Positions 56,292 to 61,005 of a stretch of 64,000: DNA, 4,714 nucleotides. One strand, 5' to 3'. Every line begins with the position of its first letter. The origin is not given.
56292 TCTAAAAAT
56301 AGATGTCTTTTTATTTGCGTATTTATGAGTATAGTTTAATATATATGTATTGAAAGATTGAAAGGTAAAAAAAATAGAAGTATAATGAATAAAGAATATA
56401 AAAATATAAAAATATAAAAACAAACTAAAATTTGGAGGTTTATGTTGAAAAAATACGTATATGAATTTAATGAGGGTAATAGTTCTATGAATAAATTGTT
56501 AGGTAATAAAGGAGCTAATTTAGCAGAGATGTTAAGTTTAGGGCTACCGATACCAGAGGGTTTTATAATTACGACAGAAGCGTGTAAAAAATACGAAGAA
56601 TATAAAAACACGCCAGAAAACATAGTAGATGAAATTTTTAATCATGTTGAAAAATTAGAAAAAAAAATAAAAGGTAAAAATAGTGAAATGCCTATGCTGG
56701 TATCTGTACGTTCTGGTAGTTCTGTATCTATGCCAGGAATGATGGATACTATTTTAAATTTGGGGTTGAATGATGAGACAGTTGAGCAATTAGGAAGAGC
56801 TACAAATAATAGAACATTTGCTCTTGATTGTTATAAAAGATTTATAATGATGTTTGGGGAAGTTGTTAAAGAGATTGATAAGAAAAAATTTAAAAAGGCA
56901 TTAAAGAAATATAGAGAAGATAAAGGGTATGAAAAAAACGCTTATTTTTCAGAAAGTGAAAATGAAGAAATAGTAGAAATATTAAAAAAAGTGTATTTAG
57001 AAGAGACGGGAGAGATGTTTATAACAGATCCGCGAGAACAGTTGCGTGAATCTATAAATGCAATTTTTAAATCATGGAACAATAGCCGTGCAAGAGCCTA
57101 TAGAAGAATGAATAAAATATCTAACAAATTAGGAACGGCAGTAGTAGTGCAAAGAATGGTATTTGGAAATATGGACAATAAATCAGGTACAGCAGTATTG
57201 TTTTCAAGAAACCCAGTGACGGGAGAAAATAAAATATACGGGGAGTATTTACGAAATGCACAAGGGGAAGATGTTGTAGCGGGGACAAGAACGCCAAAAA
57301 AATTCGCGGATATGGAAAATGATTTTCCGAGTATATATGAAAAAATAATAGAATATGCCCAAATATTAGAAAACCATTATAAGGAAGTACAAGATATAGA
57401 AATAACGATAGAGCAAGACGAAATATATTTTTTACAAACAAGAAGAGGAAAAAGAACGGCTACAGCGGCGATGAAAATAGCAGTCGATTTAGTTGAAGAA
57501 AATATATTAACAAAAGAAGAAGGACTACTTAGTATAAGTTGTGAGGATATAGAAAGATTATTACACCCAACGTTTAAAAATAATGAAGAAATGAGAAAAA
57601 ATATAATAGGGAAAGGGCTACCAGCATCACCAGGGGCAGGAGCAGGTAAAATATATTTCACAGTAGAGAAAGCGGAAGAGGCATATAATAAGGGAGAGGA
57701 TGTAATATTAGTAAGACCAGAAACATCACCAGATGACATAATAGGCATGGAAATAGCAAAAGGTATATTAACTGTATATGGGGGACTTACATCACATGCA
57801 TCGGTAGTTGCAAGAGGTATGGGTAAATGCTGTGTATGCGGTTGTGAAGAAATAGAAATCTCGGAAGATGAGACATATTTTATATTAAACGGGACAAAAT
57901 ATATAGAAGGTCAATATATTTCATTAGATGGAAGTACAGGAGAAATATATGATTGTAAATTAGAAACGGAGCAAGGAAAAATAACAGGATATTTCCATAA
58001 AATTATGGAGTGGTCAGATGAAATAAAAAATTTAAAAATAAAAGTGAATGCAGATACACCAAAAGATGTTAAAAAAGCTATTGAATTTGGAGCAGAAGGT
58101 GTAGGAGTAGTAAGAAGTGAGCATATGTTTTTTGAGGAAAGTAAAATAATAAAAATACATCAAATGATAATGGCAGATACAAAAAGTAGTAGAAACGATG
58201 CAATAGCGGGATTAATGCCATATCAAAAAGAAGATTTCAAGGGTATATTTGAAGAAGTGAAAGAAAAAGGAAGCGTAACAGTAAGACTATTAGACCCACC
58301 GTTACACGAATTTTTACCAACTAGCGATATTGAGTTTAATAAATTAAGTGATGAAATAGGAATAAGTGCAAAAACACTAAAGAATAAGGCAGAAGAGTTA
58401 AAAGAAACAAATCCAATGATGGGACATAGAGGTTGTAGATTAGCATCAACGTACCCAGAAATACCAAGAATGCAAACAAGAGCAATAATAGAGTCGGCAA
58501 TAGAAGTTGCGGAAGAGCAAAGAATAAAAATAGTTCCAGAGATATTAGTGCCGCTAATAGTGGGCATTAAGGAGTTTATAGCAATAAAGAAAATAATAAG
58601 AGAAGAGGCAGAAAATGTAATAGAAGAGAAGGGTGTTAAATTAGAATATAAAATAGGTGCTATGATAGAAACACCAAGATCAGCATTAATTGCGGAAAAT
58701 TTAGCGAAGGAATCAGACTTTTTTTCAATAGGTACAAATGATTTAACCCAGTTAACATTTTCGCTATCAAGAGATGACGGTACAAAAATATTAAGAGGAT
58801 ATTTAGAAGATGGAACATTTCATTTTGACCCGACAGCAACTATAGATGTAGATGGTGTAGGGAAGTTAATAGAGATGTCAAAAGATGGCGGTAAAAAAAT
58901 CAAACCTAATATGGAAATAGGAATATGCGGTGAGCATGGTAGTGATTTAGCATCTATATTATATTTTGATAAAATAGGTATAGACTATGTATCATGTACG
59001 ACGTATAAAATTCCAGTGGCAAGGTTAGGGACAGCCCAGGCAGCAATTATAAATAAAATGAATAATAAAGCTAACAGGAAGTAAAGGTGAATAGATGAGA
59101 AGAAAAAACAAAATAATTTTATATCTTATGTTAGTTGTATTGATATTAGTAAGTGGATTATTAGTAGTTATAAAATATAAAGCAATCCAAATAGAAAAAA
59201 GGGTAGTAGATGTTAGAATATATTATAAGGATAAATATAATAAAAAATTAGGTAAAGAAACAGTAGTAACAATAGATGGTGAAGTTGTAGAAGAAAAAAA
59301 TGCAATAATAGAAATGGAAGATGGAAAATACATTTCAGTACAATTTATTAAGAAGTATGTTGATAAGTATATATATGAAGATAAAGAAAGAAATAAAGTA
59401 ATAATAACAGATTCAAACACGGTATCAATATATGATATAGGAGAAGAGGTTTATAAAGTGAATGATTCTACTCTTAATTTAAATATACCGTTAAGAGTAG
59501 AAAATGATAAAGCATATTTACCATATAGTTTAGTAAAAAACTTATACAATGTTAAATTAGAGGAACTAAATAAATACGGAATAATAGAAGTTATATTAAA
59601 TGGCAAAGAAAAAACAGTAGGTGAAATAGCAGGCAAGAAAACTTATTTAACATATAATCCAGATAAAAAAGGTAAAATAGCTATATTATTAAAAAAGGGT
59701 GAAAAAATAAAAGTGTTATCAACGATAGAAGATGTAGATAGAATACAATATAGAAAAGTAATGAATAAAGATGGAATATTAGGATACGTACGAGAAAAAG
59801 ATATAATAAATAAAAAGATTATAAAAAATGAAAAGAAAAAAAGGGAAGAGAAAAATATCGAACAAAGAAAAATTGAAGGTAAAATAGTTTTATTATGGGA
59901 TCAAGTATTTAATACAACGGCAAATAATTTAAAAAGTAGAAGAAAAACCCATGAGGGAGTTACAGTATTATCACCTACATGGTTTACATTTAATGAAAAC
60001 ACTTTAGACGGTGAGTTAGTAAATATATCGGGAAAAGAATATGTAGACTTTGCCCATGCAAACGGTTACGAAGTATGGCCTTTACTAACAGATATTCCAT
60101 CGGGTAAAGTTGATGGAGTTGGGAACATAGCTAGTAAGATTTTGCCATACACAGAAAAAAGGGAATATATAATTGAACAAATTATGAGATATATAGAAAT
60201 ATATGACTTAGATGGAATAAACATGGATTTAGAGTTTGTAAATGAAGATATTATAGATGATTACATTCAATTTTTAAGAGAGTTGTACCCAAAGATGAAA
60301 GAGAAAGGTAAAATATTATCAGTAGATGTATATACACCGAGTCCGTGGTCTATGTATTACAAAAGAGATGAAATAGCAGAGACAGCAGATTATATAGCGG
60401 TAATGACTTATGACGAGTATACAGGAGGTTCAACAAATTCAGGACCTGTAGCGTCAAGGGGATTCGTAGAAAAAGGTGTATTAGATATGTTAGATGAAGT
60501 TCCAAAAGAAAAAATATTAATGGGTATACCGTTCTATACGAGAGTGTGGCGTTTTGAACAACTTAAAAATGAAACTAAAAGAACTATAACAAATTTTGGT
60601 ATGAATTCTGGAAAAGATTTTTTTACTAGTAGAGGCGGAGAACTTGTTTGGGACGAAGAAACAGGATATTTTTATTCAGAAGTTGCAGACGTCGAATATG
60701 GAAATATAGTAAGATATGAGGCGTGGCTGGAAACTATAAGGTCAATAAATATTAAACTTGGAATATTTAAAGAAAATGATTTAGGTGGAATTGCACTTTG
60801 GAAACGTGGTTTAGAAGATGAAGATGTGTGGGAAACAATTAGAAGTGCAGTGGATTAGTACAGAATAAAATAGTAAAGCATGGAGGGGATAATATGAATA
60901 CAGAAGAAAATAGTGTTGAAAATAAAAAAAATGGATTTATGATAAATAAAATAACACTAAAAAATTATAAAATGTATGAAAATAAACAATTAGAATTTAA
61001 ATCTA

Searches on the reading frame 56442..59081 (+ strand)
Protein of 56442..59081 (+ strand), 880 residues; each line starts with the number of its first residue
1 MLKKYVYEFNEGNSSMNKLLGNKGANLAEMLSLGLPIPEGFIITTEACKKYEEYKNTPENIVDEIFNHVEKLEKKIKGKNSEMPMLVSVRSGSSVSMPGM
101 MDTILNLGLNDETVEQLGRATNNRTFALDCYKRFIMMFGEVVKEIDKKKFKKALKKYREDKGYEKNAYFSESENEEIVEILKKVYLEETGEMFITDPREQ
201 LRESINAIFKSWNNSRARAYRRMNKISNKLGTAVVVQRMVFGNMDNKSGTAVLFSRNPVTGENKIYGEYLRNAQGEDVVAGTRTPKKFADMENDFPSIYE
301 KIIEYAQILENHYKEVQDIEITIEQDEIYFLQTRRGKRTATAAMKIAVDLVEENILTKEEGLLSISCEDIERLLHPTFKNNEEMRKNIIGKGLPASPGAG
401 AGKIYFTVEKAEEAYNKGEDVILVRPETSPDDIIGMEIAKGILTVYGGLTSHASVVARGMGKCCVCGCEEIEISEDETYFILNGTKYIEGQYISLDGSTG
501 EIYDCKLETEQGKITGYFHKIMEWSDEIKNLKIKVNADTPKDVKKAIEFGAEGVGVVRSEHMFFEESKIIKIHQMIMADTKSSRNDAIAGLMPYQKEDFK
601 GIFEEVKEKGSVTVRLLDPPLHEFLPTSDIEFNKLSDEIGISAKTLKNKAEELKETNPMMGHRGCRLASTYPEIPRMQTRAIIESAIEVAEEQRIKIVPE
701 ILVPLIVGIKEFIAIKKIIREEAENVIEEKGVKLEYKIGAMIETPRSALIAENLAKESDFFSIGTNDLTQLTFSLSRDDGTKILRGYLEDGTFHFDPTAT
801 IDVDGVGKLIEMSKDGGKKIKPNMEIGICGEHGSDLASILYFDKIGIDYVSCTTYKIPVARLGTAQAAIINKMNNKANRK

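Call 35: list_cluster_members(proteins=[P0001, P0121, window:56442-59081:+, window:59095-60855:+])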
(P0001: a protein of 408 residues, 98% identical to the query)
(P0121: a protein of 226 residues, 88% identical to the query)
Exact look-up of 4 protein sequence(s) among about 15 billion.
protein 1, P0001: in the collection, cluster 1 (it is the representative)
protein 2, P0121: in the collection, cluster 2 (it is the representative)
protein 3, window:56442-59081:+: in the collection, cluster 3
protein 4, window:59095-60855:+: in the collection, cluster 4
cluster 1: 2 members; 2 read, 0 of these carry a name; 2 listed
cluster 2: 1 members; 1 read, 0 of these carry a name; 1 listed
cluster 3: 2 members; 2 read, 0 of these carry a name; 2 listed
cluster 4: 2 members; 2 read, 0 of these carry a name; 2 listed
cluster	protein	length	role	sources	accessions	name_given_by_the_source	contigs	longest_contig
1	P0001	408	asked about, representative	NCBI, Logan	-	-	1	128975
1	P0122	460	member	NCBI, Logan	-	-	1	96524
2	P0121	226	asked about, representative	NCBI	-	-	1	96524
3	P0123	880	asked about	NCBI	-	-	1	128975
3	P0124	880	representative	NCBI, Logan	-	-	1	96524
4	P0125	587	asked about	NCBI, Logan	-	-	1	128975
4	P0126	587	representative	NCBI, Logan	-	-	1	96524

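Call 52: search_protein_families(library=pfam, proteins=[P0122], max_evalue=0.01)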
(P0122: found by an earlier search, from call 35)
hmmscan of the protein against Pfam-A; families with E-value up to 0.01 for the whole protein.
P0122 (460 aa): 8 families
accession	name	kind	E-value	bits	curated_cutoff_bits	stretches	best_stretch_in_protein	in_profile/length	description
PF13175.12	AAA_15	-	9.9e-23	81.8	32.1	2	230-348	290-374/374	AAA ATPase domain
PF13304.12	AAA_21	-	8.6e-19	69.1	27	2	261-348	227-303/304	AAA domain, putative AbiEii toxin, Type IV TA system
PF13476.12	AAA_23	-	3.5e-18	67.4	27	1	19-241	1-177/201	AAA domain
PF02463.25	SMC_N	-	8.5e-17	61.7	40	1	16-362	1-214/220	RecF/RecN/SMC N terminal domain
PF13555.12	AAA_29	-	1.5e-06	28.3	27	1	18-59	2-44/61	P-loop containing region of AAA domain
PF13514.12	AAA_27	-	8.8e-05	22.6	22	1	17-70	3-55/206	AAA domain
PF00004.35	AAA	-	0.0025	18.7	21.2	0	41-115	2-69/131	ATPase family associated with various cellular activities (AAA)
PF00005.33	ABC_tran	-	0.0069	17.4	25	0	39-59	13-33/137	ABC transporter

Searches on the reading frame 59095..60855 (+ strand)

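Call 52: search_protein_families(library=pfam, proteins=[P0122], max_evalue=0.01)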
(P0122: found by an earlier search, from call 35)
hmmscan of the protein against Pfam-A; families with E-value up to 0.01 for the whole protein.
P0122 (460 aa): 8 families
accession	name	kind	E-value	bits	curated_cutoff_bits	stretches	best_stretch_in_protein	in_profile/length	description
PF13175.12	AAA_15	-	9.9e-23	81.8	32.1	2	230-348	290-374/374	AAA ATPase domain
PF13304.12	AAA_21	-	8.6e-19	69.1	27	2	261-348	227-303/304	AAA domain, putative AbiEii toxin, Type IV TA system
PF13476.12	AAA_23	-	3.5e-18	67.4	27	1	19-241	1-177/201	AAA domain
PF02463.25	SMC_N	-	8.5e-17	61.7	40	1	16-362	1-214/220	RecF/RecN/SMC N terminal domain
PF13555.12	AAA_29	-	1.5e-06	28.3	27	1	18-59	2-44/61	P-loop containing region of AAA domain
PF13514.12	AAA_27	-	8.8e-05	22.6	22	1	17-70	3-55/206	AAA domain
PF00004.35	AAA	-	0.0025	18.7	21.2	0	41-115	2-69/131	ATPase family associated with various cellular activities (AAA)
PF00005.33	ABC_tran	-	0.0069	17.4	25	0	39-59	13-33/137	ABC transporter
